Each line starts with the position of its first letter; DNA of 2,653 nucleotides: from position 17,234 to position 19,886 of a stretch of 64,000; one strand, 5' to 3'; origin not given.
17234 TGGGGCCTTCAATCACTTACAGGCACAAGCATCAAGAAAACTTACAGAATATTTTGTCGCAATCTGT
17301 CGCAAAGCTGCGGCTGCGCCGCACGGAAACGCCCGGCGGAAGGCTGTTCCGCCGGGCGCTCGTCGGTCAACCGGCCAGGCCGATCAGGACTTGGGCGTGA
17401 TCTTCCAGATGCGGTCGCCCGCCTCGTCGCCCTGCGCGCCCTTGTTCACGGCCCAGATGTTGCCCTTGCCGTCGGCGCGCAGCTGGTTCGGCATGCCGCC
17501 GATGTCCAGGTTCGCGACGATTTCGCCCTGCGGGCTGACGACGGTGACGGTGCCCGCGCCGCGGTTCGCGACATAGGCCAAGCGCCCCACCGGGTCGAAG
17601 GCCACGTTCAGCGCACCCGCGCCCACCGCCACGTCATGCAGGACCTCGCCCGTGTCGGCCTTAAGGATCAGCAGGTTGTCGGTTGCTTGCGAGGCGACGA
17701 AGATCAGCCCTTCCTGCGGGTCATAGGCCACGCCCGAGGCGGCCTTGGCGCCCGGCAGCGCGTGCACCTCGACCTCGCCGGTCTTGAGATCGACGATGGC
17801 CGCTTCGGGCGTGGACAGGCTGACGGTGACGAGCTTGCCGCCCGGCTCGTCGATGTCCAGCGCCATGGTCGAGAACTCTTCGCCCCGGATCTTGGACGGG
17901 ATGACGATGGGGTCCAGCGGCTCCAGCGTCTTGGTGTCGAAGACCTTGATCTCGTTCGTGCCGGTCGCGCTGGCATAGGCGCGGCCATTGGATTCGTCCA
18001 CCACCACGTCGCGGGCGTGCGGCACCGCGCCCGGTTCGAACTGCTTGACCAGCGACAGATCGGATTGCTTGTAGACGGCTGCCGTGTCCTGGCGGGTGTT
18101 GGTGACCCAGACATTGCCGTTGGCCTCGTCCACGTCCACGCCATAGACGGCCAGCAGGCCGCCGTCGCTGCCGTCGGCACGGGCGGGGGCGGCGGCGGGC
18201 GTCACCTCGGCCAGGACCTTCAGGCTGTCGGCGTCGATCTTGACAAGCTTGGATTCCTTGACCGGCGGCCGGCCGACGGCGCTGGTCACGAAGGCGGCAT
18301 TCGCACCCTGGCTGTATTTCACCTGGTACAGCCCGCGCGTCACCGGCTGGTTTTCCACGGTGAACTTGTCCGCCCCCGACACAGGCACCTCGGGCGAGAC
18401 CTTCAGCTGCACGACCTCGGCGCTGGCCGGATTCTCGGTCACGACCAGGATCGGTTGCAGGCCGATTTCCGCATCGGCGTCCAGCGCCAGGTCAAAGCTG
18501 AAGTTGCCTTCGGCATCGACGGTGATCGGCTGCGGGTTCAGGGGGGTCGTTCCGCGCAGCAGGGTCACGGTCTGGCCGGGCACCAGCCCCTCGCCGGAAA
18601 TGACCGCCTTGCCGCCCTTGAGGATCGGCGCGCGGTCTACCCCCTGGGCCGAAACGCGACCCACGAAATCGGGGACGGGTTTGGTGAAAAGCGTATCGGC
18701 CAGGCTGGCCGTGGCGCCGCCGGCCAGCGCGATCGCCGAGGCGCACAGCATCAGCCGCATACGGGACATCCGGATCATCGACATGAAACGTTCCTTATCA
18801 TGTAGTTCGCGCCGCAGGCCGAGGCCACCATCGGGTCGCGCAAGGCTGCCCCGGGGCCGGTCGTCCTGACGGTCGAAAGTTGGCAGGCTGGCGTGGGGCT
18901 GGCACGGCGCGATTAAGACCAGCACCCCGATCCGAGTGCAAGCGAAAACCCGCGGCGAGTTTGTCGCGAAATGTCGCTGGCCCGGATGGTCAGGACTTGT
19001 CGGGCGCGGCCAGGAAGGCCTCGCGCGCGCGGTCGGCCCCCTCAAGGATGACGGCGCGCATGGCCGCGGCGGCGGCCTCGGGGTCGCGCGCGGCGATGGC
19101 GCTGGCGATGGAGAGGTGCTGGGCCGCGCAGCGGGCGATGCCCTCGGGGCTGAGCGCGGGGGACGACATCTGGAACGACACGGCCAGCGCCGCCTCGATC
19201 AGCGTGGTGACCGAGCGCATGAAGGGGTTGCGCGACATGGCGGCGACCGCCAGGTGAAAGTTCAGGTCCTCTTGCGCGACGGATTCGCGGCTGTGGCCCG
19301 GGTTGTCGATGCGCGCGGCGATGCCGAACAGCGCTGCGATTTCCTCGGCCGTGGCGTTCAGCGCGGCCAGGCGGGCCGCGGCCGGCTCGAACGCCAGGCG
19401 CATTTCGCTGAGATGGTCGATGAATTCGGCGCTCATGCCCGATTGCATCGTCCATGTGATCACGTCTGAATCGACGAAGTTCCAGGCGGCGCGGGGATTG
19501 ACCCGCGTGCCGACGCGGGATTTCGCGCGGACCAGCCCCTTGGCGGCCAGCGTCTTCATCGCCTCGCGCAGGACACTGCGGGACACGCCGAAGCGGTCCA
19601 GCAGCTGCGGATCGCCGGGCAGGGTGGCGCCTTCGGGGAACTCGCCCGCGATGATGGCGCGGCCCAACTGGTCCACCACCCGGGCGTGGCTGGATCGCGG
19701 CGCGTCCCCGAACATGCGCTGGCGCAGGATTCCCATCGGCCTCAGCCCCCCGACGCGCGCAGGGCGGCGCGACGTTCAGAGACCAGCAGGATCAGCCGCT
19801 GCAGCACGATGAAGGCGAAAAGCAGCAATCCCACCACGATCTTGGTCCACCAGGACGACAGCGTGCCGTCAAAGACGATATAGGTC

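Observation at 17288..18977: Shared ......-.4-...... direct repeat upstream of both the TonB-dependent receptor and the YVTN beta-propeller gene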

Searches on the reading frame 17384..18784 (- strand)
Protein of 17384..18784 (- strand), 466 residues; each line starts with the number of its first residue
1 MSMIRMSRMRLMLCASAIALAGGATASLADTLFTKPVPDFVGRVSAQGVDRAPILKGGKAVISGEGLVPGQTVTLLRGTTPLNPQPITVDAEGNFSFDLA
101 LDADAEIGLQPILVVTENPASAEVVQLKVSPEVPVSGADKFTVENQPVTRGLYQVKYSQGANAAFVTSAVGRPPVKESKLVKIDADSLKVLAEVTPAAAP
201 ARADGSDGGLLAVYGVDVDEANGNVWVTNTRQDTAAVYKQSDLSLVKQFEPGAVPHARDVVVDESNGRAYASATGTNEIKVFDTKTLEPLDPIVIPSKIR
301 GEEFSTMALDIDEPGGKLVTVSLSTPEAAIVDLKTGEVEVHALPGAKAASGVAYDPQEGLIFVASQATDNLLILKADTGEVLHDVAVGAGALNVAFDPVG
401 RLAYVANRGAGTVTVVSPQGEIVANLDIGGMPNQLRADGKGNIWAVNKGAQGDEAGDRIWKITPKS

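Call 6: search_protein_families(library=pfam, proteins=[window:17384-18784:-])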
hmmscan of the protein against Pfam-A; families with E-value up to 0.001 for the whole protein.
window:17384-18784:- (466 aa): 1 family
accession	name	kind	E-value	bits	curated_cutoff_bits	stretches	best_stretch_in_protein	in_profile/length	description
PF25174.1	Beta-prop_THOC3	-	6.7e-05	22.5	305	1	254-405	46-186/272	THOC3 beta-propeller domain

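Call 7: search_protein_families(library=ncbifam, proteins=[window:17384-18784:-])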
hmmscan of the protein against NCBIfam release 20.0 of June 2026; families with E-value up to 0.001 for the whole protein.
window:17384-18784:- (466 aa): 5 families
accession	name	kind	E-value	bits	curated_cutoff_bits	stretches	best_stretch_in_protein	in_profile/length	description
NF052280.1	7_blade_YncE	equivalog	3.1e-22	78.8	400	1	139-441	16-312/338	7-bladed beta-propeller protein YncE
TIGR03866.1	PQQ_ABC_repeats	subfamily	1.5e-14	53.8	287.3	2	328-436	23-131/310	PQQ-dependent catabolism-associated beta-propeller protein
TIGR02276.1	beta_rpt_yvtn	repeat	1.6e-07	31.2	27.85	0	398-432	1-36/42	beta-propeller repeat protein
NF052340.1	hydrazine_beta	equivalog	5.9e-06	25.6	560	0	352-438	38-125/372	hydrazine synthase subunit beta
NF052460.1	L-NosZ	equivalog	0.00013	20.7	700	0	339-405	166-232/480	clade III lactonase-type nitrous-oxide reductase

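Call 11: find_related_loci(query=window:17384-18784:-, collection=genome_contigs, flank=7000)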
Query window:17384-18784:- (466 aa) in genome_contigs; peptide patterns used: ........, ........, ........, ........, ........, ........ (x = any residue, [..] = any of these).
135 stretches matched a pattern; 8 encode a relative of the query (tblastn E <= 1e-3); 8 distinct loci.
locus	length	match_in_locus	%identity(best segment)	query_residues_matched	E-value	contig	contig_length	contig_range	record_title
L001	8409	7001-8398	100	1-466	0e+0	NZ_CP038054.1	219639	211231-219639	Paracoccus yeei strain CCUG 46822 plasmid pYEE46822P12, complete sequence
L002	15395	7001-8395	78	1-464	0e+0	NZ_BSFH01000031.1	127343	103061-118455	Paracoccus kondratievae strain VKM B-2222 soapdenovo_K_83_31, whole genome shotgun sequence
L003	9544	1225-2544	82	28-466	0e+0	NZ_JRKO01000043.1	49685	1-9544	Paracoccus versutus strain DSM 582 Contig_43, whole genome shotgun sequence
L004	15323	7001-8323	82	27-466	0e+0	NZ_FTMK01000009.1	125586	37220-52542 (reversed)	Paracoccus thiocyanatus strain ATCC 700171, whole genome shotgun sequence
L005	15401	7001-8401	78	3-466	0e+0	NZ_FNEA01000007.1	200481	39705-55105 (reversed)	Paracoccus denitrificans strain DSM 413, whole genome shotgun sequence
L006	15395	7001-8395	70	1-465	0e+0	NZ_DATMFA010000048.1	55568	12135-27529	MAG: Paracoccus sp. (in: a-proteobacteria) isolate SMAG_U13450 k141_314502, whole genome shotgun sequence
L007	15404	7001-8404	65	8-464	0e+0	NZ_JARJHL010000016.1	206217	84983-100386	Paracoccus sp. DMF-8 contig_449, whole genome shotgun sequence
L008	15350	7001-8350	50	10-465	2e-132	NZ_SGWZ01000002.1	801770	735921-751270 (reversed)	Kerstersia gyiorum strain DSM 16618 Ga0310503_12, whole genome shotgun sequence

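Call 20: search_protein_families(library=ncbifam, proteins=[L002:6028-6861:-, L002:8460-9575:+, L002:9551-10606:+, L002:10603-11382:+, L002:11854-13053:-, L002:13050-13742:-, L002:1848-5765:+, L006:4643-5977:-, L006:10980-12674:-, L006:13020-14492:-], max_evalue=0.00001)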
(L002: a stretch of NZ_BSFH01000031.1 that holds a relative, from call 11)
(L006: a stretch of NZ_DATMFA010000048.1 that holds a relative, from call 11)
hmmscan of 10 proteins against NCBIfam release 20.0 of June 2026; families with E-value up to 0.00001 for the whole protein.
L002:6028-6861:- (277 aa): 1 family
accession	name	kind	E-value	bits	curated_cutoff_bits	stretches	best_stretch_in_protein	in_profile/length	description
NF007758.0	PRK10439.1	equivalog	2e-06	27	222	1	148-192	287-331/418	enterochelin esterase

L002:8460-9575:+ (371 aa): 4 families
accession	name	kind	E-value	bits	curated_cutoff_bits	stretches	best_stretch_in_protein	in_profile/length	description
NF010649.0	PRK14048.1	equivalog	1.5e-82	277.7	374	1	13-371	15-374/374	ferrichrome/ferrioxamine B periplasmic transporter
TIGR04281.1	peripla_PGF_1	equivalog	9.7e-17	61.1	325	1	85-347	47-276/330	PGF-CTERM-anchored ABC transporter substrate-binding protein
NF002894.0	PRK03379.1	equivalog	1.2e-09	37.7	234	1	96-269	58-219/266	vitamin B12 ABC transporter substrate-binding protein BtuF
NF008200.0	PRK10957.1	equivalog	3.5e-06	26.2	205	0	107-201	115-203/330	Fe2+-enterobactin ABC transporter substrate-binding protein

L002:9551-10606:+ (351 aa): 16 families
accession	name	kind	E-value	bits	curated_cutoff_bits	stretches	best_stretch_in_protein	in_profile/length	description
NF003001.0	PRK03784.1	equivalog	2.3e-58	197.9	334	1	12-349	4-329/332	vitamin B12 ABC transporter permease BtuC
NF007872.0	PRK10577.2-3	equivalog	8e-55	186.4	727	2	30-293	21-276/676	Fe(3+)-hydroxamate ABC transporter permease FhuB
NF007081.0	PRK09535.1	equivalog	1.3e-53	182.7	461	1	62-346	82-359/366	vitamin B12 ABC transporter permease BtuC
NF007867.0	PRK10577.1-3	subfamily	1.4e-51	175.7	849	1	18-350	381-707/710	Fe(3+)-hydroxamate ABC transporter permease FhuB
NF007299.0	PRK09777.1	equivalog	4.7e-51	174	406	1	29-348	8-317/318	Fe(3+) dicitrate ABC transporter permease subunit FecD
NF007866.0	PRK10577.1-2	equivalog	6.7e-50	170.1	554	1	27-349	13-332/666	Fe(3+)-hydroxamate ABC transporter permease FhuB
TIGR03869.1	F420-0_ABCperm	hypoth_equivalog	7.4e-50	170.1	437.35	1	63-350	41-323/325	putative F420-0 ABC transporter permease subunit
NF007871.0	PRK10577.2-2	equivalog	1.7e-47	162.4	899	1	24-348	358-676/679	Fe(3+)-hydroxamate ABC transporter permease FhuB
NF008407.0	PRK11228.1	equivalog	7.8e-44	149.9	396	1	25-346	7-327/330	iron-dicitrate ABC transporter permease FecC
NF007760.0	PRK10441.1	equivalog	7.4e-40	137.1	428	1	21-347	8-328/335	Fe(3+)-siderophore ABC transporter permease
NF007873.0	PRK10577.2-4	equivalog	8.7e-38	130.4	1012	1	24-345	327-640/646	Fe(3+)-hydroxamate ABC transporter permease FhuB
NF007868.0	PRK10577.1-5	equivalog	1.9e-29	102.7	943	2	21-218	8-200/666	Fe(3+)-hydroxamate ABC transporter permease FhuB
NF007759.0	PRK10440.1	equivalog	3e-29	102.3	422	1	21-347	6-325/330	iron-enterobactin ABC transporter permease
NF007869.0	PRK10577.1-6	equivalog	6.1e-28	97.6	954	1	29-350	383-697/703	Fe(3+)-hydroxamate ABC transporter permease FhuB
NF007865.0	PRK10577.1-1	equivalog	1.5e-27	96.3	1107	2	119-346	430-656/660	Fe(3+)-hydroxamate ABC transporter permease FhuB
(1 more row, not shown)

L002:10603-11382:+ (259 aa): 186 families (the best 25 are shown)
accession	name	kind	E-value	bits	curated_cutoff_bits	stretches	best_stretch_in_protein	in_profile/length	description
NF010068.0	PRK13548.1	equivalog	3.7e-61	206.5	261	1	5-248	6-254/261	heme ABC transporter ATP-binding protein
TIGR03873.1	F420-0_ABC_ATP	hypoth_equivalog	1.4e-54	185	372.4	1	5-241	2-241/256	putative F420-0 ABC transporter ATP-binding protein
NF008409.0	PRK11231.1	equivalog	1.7e-52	178.3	375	1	5-242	3-243/255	Fe(3+) dicitrate ABC transporter ATP-binding protein FecE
NF007082.0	PRK09536.1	equivalog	1.7e-48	165.7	537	1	8-240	7-242/402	corrinoid ABC transporter ATPase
NF007863.0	PRK10575.1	equivalog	5.1e-40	137.4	433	1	7-237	14-248/265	Fe3+-hydroxamate ABC transporter ATP-binding protein FhuC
NF002981.0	PRK03695.1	equivalog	2.2e-38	132.1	281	1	29-249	24-249/253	vitamin B12 ABC transporter ATP-binding protein BtuD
NF007027.0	PRK09493.1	equivalog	1.7e-37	129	379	1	8-226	5-225/240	glutamine ABC transporter ATP-binding protein GlnQ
NF052485.1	sider_ATP_EitC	equivalog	2e-37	129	485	1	6-243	4-241/251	siderophore ABC transporter ATP-binding protein EitC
NF010067.0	PRK13547.1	equivalog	1.5e-36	126.1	374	1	6-252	3-270/272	heme ABC transporter ATP-binding protein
NF053840.1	MnTportMntADein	equivalog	2.5e-36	125.5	400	1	7-230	4-225/240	manganese ABC transporter ATP-binding protein MntA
NF040873.1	AztA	equivalog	9.3e-35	119.9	220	1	13-207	1-189/191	zinc ABC transporter ATP-binding protein AztA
NF007606.0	PRK10253.1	equivalog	9.7e-35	120.3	497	1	7-238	10-245/266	iron-enterobactin ABC transporter ATP-binding protein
TIGR02315.1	ABC_phnC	equivalog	1.3e-34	119.7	266.1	1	8-234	5-242/243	phosphonate ABC transporter ATP-binding protein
TIGR00968.1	3a0106s01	subfamily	1.1e-33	116.8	342.75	1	8-225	4-219/237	sulfate ABC transporter ATP-binding protein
TIGR02857.1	CydD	equivalog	3e-33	115.6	435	1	6-209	323-528/529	thiol reductant ABC exporter subunit CydD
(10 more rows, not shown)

L002:11854-13053:- (399 aa): 5 families
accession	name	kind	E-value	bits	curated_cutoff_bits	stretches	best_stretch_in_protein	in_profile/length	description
NF004388.0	PRK05749.1-4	equivalog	1.8e-73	247.5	438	1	20-393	31-420/425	lipid IV(A) 3-deoxy-D-manno-octulosonic acid transferase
NF004386.0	PRK05749.1-2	equivalog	1.7e-57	195.1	524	1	25-394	35-427/433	lipid IV(A) 3-deoxy-D-manno-octulosonic acid transferase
NF004385.0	PRK05749.1-1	equivalog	2.1e-55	188.1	590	1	21-387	31-413/425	lipid IV(A) 3-deoxy-D-manno-octulosonic acid transferase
NF004389.0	PRK05749.1-5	equivalog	1.5e-51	175.6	363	1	27-338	36-357/402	lipid IV(A) 3-deoxy-D-manno-octulosonic acid transferase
NF004387.0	PRK05749.1-3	equivalog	2.3e-50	171.6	617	1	41-378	59-407/440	lipid IV(A) 3-deoxy-D-manno-octulosonic acid transferase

L002:13050-13742:- (230 aa): 6 families
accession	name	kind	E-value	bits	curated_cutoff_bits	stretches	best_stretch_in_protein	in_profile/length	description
TIGR01163.1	rpe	equivalog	3.6e-81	271.5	212.6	1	8-207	1-202/211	ribulose-phosphate 3-epimerase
NF004076.0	PRK05581.1-4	subfamily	1.8e-70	236.6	165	1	6-205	4-205/221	ribulose-phosphate 3-epimerase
NF007266.0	PRK09722.1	equivalog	1.3e-50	172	271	1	6-201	2-199/230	D-allulose 6-phosphate 3-epimerase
NF005944.0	PRK08005.1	equivalog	3.1e-33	114.8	376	1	9-205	3-197/210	ribulose-phosphate 3 epimerase family protein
NF005986.0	PRK08091.1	equivalog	1.6e-23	83.9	264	1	8-209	14-217/229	ribulose-phosphate 3-epimerase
NF010658.0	PRK14057.1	equivalog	1.5e-22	80.4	530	1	18-208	31-230/254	epimerase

L002:1848-5765:+ (1305 aa): 101 families (the best 25 are shown)
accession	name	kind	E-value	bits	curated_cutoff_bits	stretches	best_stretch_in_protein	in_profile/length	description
NF007605.2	PRK10252.1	equivalog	8.2e-244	812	2400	1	33-1302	4-1291/1292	enterobactin non-ribosomal peptide synthetase EntF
NF038078.1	NRPS_MxcG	equivalog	2e-208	694.8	2300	1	31-1041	3-1045/1442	myxochelin non-ribosomal peptide synthetase MxcG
NF004282.0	PRK05691.1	subfamily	1.5e-175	585.5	4090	1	28-1036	671-1704/4334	non-ribosomal peptide synthase/polyketide synthase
NF041803.1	NRPS_SolG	exception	3.6e-155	518.3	2200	1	467-1035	552-1153/1163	solanimycin non-ribosomal peptide synthetase SolG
TIGR01733.1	AA-adenyl-dom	subfamily_domain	6.2e-127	423.8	317.4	1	502-891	1-409/409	amino acid adenylation domain-containing protein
NF047350.1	aureusi_NRPS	equivalog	1.1e-98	331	2500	1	474-1038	412-976/2373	aureusimine non-ribosomal peptide synthetase AusA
NF003417.0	PRK04813.1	subfamily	1.1e-73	248.5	476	1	480-954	8-499/505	D-alanine--poly(phosphoribitol) ligase subunit DltA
TIGR01734.1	D-ala-DACP-lig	equivalog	1e-71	242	559.85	1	481-954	6-498/504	D-alanine--poly(phosphoribitol) ligase subunit DltA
TIGR03443.1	alpha_am_amid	equivalog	2e-63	214.3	1030.1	4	833-913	673-753/1390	L-aminoadipate-semialdehyde dehydrogenase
NF004837.0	PRK06187.1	subfamily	1.6e-59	201.5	476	2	607-954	166-518/531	long-chain-fatty-acid--CoA ligase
TIGR03098.1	ligase_PEP_1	hypoth_equivalog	1.2e-51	175.7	592.35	2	610-954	162-514/517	acyl-CoA ligase (AMP-forming), exosortase A system-associated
NF004822.0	PRK06178.1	equivalog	5.5e-44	150.7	782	2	604-954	206-563/571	acyl-CoA synthetase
NF005858.0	PRK07787.1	subfamily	1.2e-42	145.9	575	1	477-954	3-468/471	acyl-CoA synthetase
NF006181.0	PRK08314.1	subfamily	1.2e-39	136.1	705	2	609-955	202-551/563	long-chain-fatty-acid--CoA ligase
NF052269.1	Staph_lig_FadD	equivalog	6.4e-37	127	650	1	612-954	151-489/499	long-chain-fatty-acid--CoA ligase FadD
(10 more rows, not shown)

L006:4643-5977:- (444 aa): 0 families

L006:10980-12674:- (564 aa): 0 families

L006:13020-14492:- (490 aa): 0 families

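Call 81: search_solved_structures(query=window:17384-18784:-, max_evalue=0.01)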
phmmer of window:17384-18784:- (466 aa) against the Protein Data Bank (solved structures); distinct sequences matched with E-value up to 0.01: 4.
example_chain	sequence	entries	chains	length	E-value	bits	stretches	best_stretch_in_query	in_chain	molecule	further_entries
1l0q_A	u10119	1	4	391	8.8e-12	48.1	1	327-433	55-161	Surface layer protein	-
3vgz_A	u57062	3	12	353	2.5e-07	33.4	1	146-444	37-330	Uncharacterized protein YncE | PQQ-dependent catabolism-associated beta-propeller protein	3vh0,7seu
9m58_A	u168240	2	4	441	5.3e-07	32.3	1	337-432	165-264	Superoxide dismutase (SodC), Cu-Zn family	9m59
5c2v_B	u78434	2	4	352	1e-05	28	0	352-441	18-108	HYDRAZINE SYNTHASE BETA SUBUNIT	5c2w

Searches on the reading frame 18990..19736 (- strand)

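Call 6: search_protein_families(library=pfam, proteins=[window:18990-19736:-])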
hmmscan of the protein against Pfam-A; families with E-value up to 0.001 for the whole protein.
window:18990-19736:- (248 aa): 2 families
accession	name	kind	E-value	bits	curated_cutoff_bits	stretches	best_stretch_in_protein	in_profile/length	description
PF07729.17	FCD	-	2.7e-23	83.2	24.3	1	109-230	2-123/125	FCD domain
PF00392.27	GntR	-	2.8e-17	62.6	27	1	19-79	4-64/64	Bacterial regulatory proteins, gntR family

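Call 7: search_protein_families(library=ncbifam, proteins=[window:18990-19736:-])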
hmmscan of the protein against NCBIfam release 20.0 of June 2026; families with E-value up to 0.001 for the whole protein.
window:18990-19736:- (248 aa): 22 families
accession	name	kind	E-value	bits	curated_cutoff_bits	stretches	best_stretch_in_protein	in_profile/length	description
NF003011.0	PRK03837.1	subfamily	6.9e-32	111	260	1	19-228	17-224/241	transcriptional regulator NanR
NF007741.0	PRK10421.1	equivalog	1e-21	77.5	311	1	15-228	7-224/262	transcriptional regulator LldR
NF007442.0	PRK09990.1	equivalog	6e-17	61.9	301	1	18-232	13-230/256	transcriptional regulator GlcC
NF007001.0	PRK09464.1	equivalog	6.1e-17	62.1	330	1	20-226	15-221/254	pyruvate dehydrogenase complex transcriptional repressor PdhR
TIGR03338.1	phnR_burk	equivalog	4.4e-15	55.9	271.5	2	107-236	83-212/212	phosphonate utilization associated transcriptional regulator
TIGR02325.1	C_P_lyase_phnF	equivalog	1.4e-12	47.7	156.8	1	19-109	12-103/238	phosphonate metabolism transcriptional regulator PhnF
TIGR02018.2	his_ut_repres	equivalog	2.5e-11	43.4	220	1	17-83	1-67/226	histidine utilization transcriptional repressor HutC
NF008571.0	PRK11523.1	equivalog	9.7e-10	38.3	396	1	17-227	10-215/258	transcriptional regulator ExuR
NF007588.0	PRK10225.1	equivalog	5.1e-09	35.8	442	1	26-172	20-163/257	Uxu operon transcriptional regulator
NF052282.1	PLP_TF_PdxR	equivalog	9.8e-09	34.7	320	1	20-90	6-76/448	MocR-like pyridoxine biosynthesis transcription factor PdxR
TIGR02812.1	fadR_gamma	equivalog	1.8e-08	34.3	249.2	1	26-173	17-160/235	fatty acid metabolism transcriptional regulator FadR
NF003444.0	PRK04984.1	equivalog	3.4e-08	33.3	189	1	26-175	18-163/239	fatty acid metabolism transcriptional regulator FadR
TIGR02404.1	trehalos_R_Bsub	equivalog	3.9e-08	33.2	211.95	1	19-94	4-79/233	trehalose operon repressor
NF052290.2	MocR_like_YczR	exception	9.7e-07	27.8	487.4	1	14-130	18-125/458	MocR-like transcription factor YczR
NF052441.1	TransRegRv0792c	equivalog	3.1e-06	26.6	400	1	17-81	18-82/260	Rv0792c family HTH-type transcriptional regulator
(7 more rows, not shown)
